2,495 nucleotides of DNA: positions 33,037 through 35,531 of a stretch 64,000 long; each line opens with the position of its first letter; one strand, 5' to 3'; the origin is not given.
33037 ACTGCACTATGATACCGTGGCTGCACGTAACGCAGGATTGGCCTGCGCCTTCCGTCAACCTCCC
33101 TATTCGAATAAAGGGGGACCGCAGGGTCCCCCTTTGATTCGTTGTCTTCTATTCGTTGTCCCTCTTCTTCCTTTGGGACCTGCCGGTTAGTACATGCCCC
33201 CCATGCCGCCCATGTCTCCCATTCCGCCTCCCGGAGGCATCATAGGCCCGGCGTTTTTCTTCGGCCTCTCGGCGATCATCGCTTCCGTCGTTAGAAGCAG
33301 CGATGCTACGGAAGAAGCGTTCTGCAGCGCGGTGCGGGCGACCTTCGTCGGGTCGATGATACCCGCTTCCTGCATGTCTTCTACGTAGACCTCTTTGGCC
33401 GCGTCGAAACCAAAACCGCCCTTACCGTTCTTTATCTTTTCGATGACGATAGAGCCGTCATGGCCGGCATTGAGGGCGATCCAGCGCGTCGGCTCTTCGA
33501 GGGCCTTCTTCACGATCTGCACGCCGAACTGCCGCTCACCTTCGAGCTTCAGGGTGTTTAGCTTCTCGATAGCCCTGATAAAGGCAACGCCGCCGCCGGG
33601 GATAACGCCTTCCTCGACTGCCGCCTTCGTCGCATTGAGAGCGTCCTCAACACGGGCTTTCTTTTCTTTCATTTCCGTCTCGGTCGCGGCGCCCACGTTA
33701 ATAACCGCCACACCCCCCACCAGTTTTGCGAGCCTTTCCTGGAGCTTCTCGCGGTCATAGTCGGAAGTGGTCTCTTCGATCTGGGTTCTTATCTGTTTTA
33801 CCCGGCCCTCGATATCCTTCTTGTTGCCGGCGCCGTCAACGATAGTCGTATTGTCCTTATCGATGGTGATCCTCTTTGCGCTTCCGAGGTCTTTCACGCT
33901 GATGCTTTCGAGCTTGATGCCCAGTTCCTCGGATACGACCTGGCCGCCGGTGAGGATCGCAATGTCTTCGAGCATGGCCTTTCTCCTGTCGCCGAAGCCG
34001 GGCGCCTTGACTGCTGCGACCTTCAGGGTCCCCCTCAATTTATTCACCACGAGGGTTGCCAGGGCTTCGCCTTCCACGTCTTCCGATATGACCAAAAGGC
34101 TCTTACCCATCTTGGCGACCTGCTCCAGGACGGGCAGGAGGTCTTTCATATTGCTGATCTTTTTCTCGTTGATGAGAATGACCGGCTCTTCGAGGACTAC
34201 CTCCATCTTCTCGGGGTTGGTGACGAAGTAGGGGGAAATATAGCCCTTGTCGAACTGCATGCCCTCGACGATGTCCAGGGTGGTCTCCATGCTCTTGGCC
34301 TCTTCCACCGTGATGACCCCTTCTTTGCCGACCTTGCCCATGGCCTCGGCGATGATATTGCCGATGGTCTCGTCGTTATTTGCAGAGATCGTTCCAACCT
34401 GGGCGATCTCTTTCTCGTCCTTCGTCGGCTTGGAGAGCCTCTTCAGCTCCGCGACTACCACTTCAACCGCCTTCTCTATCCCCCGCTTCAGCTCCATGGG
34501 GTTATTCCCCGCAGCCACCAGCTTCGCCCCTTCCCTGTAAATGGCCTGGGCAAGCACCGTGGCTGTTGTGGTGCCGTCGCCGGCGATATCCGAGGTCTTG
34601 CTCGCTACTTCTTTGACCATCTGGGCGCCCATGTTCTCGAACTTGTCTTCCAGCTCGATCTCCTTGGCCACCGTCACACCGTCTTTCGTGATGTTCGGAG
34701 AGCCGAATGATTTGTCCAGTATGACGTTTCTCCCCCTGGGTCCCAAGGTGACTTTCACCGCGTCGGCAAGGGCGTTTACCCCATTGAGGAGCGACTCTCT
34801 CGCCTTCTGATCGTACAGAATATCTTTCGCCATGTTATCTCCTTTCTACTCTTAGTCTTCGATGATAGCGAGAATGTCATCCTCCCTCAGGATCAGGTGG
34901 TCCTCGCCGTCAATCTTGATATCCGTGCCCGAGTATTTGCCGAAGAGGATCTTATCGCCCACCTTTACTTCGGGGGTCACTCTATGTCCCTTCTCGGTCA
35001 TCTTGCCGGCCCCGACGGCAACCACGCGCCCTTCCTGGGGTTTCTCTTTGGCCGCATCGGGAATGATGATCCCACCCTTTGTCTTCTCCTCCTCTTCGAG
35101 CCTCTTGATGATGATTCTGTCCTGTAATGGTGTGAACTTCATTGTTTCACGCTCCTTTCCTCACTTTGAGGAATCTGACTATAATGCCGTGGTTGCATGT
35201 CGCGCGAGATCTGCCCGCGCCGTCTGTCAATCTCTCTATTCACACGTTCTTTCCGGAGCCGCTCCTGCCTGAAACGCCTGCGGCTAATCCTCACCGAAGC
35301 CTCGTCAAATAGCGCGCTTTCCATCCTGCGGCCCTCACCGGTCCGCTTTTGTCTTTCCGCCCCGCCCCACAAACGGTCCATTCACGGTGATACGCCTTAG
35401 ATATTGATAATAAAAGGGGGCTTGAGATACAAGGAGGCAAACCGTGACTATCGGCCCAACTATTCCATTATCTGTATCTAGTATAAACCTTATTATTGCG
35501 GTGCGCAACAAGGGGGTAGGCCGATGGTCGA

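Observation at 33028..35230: Shared ~65-nt leader element upstream of the flotillin-like gene and groES, no CIRCE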

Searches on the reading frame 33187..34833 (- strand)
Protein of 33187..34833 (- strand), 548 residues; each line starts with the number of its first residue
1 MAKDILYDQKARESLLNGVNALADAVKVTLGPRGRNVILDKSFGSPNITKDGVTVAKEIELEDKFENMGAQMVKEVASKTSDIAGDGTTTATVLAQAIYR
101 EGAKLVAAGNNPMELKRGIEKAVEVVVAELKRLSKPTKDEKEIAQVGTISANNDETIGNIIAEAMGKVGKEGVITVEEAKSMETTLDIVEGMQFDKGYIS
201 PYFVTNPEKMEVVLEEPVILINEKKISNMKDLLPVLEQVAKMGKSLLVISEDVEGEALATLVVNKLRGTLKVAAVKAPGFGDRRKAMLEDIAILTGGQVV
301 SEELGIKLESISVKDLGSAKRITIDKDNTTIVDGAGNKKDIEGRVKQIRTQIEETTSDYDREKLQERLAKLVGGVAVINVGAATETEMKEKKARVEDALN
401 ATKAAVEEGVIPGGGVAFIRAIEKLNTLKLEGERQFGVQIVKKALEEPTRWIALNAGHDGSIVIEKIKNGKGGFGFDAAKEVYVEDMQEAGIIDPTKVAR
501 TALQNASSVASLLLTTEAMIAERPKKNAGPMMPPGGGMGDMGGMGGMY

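Call 13: find_encoding_contigs(protein=window:33187-34833:-, flank=10000, max_places=8)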
Protein window:33187-34833:- (548 aa): 1 contig read that carries it; 1 place shown.
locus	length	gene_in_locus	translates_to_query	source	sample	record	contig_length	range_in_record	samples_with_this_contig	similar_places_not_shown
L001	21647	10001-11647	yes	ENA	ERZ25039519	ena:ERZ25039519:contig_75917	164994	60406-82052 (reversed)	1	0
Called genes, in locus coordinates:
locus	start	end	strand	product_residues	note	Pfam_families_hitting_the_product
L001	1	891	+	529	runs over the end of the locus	PF13807:GNVR (weak)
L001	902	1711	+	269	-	PF13614:AAA_31, PF01656:CbiA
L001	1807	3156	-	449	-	-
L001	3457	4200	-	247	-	PF00515:TPR_1 (faint), PF07719:TPR_2 (faint), PF12895:ANAPC3 (faint), PF13181:TPR_8 (faint), PF13428:TPR_14 (faint), PF23914:TPR_CcmH_CycH (weak), PF13414:TPR_11, PF14559:TPR_19 (weak), +2 more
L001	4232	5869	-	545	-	PF00953:Glycos_transf_4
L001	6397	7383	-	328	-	PF01073:3Beta_HSD, PF01370:Epimerase, PF02719:Polysacc_synt_2, PF04321:RmlD_sub_bind, PF05368:NmrA, PF07993:NAD_binding_4 (faint), PF13460:NAD_binding_10, PF16363:GDP_Man_Dehyd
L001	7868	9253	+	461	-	PF04339:FemAB_like (weak), PF13480:Acetyltransf_6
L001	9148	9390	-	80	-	-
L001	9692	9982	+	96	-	PF00166:Cpn10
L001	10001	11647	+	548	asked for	PF00118:Cpn60_TCP1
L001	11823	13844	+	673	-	PF01145:Band_7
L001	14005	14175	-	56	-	-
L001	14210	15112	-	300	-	PF17167:Glyco_hydro_94, PF03633:Glyco_hydro_65C (weak)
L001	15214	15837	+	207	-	-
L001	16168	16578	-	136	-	PF06165:GH94_b-supersand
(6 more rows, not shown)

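Call 22: find_homologous_proteins(query=window:33187-34833:-, max_evalue=1e-100)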
Query window:33187-34833:- (548 aa): 8000 proteins with E <= 1e-100 among 8000 candidates; the best 120 are listed.
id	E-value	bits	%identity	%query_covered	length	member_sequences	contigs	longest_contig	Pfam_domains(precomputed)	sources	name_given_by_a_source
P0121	0.0e+0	1085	96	96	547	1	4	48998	PF00118.30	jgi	jgi:chaperonin GroEL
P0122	0.0e+0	1062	92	100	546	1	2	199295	PF00118.30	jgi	jgi:chaperonin GroEL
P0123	0.0e+0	1061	93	97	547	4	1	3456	PF00118.30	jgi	-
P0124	0.0e+0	1059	94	96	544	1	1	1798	PF00118.30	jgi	-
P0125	0.0e+0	1059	94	96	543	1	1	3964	PF00118.30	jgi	jgi:chaperonin GroEL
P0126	0.0e+0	1054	91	100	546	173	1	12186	PF00118.30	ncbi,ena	-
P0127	0.0e+0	1054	93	100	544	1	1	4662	PF00118.30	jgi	jgi:chaperonin GroEL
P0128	0.0e+0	1054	91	100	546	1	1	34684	PF00118.30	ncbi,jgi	jgi:chaperonin GroEL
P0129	0.0e+0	1054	92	96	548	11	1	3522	PF00118.30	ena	-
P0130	0.0e+0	1049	94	96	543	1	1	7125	PF00118.30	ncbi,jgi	jgi:chaperonin GroEL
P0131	0.0e+0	1028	91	96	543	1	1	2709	PF00118.30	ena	-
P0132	0.0e+0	1025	90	96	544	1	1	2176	PF00118.30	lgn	-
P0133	0.0e+0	1024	90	99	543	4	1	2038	PF00118.30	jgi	-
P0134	0.0e+0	1024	90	96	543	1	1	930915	PF00118.30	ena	-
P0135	0.0e+0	1022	90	96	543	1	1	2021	PF00118.30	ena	-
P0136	0.0e+0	1022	90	96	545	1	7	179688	PF00118.30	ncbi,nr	ncbi:MAG TPA: chaperonin GroEL [Syntrophorhabdaceae bacterium]|nr:chaperonin GroEL [Syntrophorhabdac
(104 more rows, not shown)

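Call 23: find_encoding_contigs(protein=P0121, flank=4000, max_places=4)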
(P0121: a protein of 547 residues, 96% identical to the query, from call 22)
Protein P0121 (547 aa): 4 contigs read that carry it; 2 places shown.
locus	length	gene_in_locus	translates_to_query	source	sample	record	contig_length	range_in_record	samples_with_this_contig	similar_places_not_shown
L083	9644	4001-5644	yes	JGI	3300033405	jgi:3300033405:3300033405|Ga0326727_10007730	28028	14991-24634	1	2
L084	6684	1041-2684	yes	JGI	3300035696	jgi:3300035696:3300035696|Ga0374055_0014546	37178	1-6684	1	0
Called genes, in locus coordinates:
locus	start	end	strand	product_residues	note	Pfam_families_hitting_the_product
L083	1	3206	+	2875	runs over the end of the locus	PF10091:Glycoamylase, PF06165:GH94_b-supersand, PF17167:Glyco_hydro_94, PF03633:Glyco_hydro_65C (weak)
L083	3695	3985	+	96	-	PF00166:Cpn10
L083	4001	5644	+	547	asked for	PF00118:Cpn60_TCP1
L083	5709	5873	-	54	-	-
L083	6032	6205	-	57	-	-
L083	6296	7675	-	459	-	PF02310:B12-binding, PF04055:Radical_SAM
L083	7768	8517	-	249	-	PF01145:Band_7, PF13421:Band_7_1 (weak)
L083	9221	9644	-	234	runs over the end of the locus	-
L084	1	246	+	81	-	?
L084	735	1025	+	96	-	PF00166:Cpn10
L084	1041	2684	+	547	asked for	PF00118:Cpn60_TCP1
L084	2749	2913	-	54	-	-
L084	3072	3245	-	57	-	-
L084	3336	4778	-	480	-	PF02310:B12-binding, PF04055:Radical_SAM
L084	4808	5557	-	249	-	PF01145:Band_7, PF13421:Band_7_1 (weak)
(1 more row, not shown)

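Call 24: find_encoding_contigs(protein=P0122, flank=4000, max_places=4)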
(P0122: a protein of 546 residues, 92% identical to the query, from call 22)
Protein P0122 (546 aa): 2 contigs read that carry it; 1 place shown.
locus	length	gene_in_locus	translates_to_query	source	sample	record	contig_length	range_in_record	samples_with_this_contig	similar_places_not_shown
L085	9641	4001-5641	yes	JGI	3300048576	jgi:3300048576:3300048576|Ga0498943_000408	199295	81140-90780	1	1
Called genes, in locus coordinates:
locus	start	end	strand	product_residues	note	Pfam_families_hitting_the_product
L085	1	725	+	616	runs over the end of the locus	PF00041:fn3 (weak)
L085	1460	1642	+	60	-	-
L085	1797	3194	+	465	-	PF02310:B12-binding, PF04055:Radical_SAM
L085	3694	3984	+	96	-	PF00166:Cpn10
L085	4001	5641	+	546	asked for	PF00118:Cpn60_TCP1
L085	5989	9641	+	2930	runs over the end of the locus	PF10091:Glycoamylase, PF06165:GH94_b-supersand, PF17167:Glyco_hydro_94, PF03633:Glyco_hydro_65C (weak)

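Call 25: find_encoding_contigs(protein=P0136, flank=4000, max_places=4)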
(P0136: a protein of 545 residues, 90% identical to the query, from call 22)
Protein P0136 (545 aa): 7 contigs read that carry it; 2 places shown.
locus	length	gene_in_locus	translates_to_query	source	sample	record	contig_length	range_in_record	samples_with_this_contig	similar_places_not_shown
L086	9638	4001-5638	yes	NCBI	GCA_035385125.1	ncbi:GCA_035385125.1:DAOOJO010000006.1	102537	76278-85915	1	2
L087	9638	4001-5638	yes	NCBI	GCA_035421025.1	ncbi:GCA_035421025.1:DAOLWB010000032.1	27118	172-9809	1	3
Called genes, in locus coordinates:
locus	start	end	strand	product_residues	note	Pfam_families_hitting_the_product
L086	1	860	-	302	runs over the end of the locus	PF00291:PALP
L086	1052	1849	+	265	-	PF01937:ARMT1-like_dom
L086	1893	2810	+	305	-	PF00226:DnaJ, PF01556:DnaJ_C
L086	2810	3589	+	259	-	-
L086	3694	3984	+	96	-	PF00166:Cpn10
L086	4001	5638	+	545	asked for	PF00118:Cpn60_TCP1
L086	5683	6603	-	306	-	PF01522:Polysacc_deac_1, PF10096:DUF2334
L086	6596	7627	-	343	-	PF08240:ADH_N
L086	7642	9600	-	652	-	PF05226:CHASE2, PF00211:Guanylate_cyc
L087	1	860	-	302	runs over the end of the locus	PF00291:PALP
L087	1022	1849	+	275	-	PF01937:ARMT1-like_dom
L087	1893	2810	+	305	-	PF00226:DnaJ, PF01556:DnaJ_C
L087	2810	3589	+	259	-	-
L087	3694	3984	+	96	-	PF00166:Cpn10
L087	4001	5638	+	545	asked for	PF00118:Cpn60_TCP1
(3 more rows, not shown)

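Call 37: find_encoding_contigs(protein=P0130, flank=4000, max_places=4)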
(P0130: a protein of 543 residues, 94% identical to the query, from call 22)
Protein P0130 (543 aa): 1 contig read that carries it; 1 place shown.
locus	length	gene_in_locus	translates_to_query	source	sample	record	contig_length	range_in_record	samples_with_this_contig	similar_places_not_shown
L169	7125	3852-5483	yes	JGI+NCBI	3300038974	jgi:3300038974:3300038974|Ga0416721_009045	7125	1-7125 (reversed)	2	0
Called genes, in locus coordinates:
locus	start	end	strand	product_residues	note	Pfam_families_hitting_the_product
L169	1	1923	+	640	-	?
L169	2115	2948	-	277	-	-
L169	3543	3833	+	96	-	PF00166:Cpn10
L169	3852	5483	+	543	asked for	PF00118:Cpn60_TCP1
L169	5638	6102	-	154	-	PF04972:BON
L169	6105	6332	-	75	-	PF18919:DUF5670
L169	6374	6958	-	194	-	PF00691:OmpA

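Call 38: find_encoding_contigs(protein=P0127, flank=4000, max_places=4)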
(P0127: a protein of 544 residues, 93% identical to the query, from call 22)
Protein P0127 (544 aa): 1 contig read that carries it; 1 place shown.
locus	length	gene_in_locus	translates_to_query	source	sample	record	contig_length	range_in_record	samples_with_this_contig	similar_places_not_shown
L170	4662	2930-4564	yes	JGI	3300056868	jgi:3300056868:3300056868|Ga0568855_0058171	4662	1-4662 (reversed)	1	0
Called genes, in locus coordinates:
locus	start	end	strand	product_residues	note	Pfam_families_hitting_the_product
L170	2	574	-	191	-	?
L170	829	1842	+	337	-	PF01145:Band_7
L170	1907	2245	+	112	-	PF01258:zf-dskA_traR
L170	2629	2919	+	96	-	PF00166:Cpn10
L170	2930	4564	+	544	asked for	PF00118:Cpn60_TCP1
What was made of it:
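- groESL neighbourhoods in this clade are heavily rearranged (calls 13, 23, 24, 37, 38).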

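Call 39: find_encoding_contigs(protein=P0123, flank=4000, max_places=4)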
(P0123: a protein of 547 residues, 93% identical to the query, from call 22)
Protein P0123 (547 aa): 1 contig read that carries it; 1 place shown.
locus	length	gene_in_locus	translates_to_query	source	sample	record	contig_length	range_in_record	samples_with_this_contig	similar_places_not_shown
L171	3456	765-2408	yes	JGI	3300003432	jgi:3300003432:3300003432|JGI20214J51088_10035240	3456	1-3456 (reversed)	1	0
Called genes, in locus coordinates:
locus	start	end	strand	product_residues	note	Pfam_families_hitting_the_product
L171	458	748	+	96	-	-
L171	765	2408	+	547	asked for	PF00118:Cpn60_TCP1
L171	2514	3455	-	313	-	?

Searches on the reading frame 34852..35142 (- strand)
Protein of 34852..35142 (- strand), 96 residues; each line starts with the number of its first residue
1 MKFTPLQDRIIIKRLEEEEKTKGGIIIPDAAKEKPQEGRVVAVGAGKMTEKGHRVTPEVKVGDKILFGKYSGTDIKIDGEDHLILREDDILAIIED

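Call 31: find_related_loci(query=window:34852-35142:-, collection=metagenome_contigs, flank=3000)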
Query window:34852-35142:- (96 aa) in metagenome_contigs; peptide patterns used: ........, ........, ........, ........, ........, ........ (x = any residue, [..] = any of these).
600 stretches matched a pattern (row limit reached: there are more); 551 encode a relative of the query (tblastn E <= 1e-3); the best 80 are kept; 80 distinct loci.
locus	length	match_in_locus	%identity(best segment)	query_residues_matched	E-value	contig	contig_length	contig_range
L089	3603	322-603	90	1-94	4e-52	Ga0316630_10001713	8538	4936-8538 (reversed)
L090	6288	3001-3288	81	1-96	2e-47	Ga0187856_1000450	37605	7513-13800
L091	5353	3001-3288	79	1-96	1e-46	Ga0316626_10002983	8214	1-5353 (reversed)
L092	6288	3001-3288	79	1-96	2e-46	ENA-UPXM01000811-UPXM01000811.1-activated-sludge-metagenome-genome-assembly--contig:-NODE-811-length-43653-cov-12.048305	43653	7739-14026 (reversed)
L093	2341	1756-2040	77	1-95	2e-46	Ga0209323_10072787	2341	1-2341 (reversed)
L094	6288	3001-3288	77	1-96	3e-45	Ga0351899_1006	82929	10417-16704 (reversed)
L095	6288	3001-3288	77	1-96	3e-45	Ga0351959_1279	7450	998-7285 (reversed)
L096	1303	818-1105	80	1-96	6e-47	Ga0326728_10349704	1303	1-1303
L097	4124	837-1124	78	1-96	5e-45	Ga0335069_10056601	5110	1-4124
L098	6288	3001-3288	76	1-96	1e-44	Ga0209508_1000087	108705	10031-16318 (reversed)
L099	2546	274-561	77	1-96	1e-44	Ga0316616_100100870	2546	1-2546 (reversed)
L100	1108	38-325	76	1-96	1e-46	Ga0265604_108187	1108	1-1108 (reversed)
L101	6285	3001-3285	77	1-95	2e-44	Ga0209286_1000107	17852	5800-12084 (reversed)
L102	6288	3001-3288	78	1-96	3e-44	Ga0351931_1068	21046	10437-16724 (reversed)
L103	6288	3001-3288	77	1-96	3e-44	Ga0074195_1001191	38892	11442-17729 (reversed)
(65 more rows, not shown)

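Call 65: find_encoding_contigs(protein=window:34852-35142:-, flank=3000, max_places=10)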
Protein window:34852-35142:- (96 aa): 3 contigs read that carry it; 2 places shown.
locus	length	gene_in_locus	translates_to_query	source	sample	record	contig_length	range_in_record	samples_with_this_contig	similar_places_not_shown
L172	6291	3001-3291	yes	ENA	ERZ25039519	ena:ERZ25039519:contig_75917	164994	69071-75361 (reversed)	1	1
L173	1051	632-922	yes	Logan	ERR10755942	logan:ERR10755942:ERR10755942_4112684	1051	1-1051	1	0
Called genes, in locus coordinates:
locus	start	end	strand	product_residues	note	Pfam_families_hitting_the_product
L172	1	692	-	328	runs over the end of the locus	PF01073:3Beta_HSD, PF01370:Epimerase, PF02719:Polysacc_synt_2, PF04321:RmlD_sub_bind, PF05368:NmrA, PF07993:NAD_binding_4 (faint), PF13460:NAD_binding_10, PF16363:GDP_Man_Dehyd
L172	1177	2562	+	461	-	PF04339:FemAB_like (weak), PF13480:Acetyltransf_6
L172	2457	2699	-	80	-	-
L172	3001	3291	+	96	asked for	PF00166:Cpn10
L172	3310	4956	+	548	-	PF00118:Cpn60_TCP1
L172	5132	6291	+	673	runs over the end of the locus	PF01145:Band_7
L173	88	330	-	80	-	-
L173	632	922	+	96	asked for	PF00166:Cpn10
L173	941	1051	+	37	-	?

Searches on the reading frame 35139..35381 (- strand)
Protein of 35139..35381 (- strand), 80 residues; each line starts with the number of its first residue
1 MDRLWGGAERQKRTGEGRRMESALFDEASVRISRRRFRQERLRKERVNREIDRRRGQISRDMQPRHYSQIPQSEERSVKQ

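Call 12: search_protein_families(library=pfam, proteins=[window:35139-35381:-])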
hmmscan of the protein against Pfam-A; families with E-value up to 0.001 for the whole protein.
window:35139-35381:- (80 aa): 0 families
